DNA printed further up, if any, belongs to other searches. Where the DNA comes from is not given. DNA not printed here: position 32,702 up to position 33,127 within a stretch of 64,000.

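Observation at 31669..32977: Compact metal-homeostasis operon: 41-aa Cys-rich metallothionein-like peptide - CDF efflux pump - CsoR/RcnR-type repressor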

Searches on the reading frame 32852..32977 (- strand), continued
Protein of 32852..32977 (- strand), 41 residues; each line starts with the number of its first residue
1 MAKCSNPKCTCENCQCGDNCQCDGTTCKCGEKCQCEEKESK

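Call 84: find_encoding_contigs(protein=window:32852-32977:-, flank=2500, max_places=8)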
Protein window:32852-32977:- (41 aa): 16 contigs read that carry it; 8 places shown.
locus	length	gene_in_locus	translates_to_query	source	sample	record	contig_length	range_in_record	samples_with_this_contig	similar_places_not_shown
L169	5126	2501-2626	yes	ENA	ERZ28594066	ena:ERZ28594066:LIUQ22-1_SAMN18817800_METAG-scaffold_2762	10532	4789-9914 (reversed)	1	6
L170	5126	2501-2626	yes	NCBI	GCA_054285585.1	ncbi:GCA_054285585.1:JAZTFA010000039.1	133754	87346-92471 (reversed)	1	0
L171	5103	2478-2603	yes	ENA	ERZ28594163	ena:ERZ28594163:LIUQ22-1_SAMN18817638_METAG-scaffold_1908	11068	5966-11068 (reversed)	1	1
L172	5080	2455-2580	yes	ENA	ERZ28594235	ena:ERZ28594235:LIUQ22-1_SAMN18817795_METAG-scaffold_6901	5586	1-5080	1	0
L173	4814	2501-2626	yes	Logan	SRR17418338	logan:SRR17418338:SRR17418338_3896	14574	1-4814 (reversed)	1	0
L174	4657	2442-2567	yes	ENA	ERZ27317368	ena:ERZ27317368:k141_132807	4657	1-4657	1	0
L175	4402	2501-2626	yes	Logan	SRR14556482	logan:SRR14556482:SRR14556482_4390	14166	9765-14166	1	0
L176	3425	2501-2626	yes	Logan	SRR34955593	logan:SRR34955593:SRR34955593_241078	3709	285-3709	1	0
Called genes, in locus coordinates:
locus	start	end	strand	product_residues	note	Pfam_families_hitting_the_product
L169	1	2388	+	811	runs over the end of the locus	PF20437:LonC_helical, PF13654:AAA_32, PF20436:LonB_AAA-LID, PF05362:Lon_C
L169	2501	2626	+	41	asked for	-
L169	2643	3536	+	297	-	PF01545:Cation_efflux, PF16916:ZT_dimer (weak)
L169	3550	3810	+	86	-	PF02583:Trns_repr_metal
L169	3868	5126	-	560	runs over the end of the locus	PF17092:PCB_OB (faint), PF00575:S1, PF13509:S1_2 (faint), PF23459:S1_RRP5 (faint), PF21710:Spt6_S1 (faint), PF00575:S1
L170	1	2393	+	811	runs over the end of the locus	PF20437:LonC_helical, PF13654:AAA_32, PF20436:LonB_AAA-LID, PF05362:Lon_C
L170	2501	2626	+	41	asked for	-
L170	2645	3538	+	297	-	PF01545:Cation_efflux, PF16916:ZT_dimer (weak)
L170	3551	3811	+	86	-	PF02583:Trns_repr_metal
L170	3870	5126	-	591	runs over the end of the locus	PF17092:PCB_OB (faint), PF00575:S1, PF13509:S1_2 (faint), PF23459:S1_RRP5 (faint), PF21710:Spt6_S1 (faint), PF00575:S1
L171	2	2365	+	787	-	?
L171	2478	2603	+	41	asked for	-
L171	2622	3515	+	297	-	PF01545:Cation_efflux, PF16916:ZT_dimer (weak)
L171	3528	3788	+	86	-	PF02583:Trns_repr_metal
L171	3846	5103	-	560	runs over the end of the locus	PF17092:PCB_OB (faint), PF00575:S1, PF13509:S1_2 (faint), PF23459:S1_RRP5 (faint), PF21710:Spt6_S1 (faint), PF00575:S1, PF18614:RNase_II_C_S1 (faint), PF00575:S1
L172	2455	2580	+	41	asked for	-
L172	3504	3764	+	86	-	PF02583:Trns_repr_metal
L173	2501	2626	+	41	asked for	-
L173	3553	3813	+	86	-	PF02583:Trns_repr_metal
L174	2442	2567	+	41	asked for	-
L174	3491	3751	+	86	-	PF02583:Trns_repr_metal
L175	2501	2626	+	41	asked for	-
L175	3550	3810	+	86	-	PF02583:Trns_repr_metal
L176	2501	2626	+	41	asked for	-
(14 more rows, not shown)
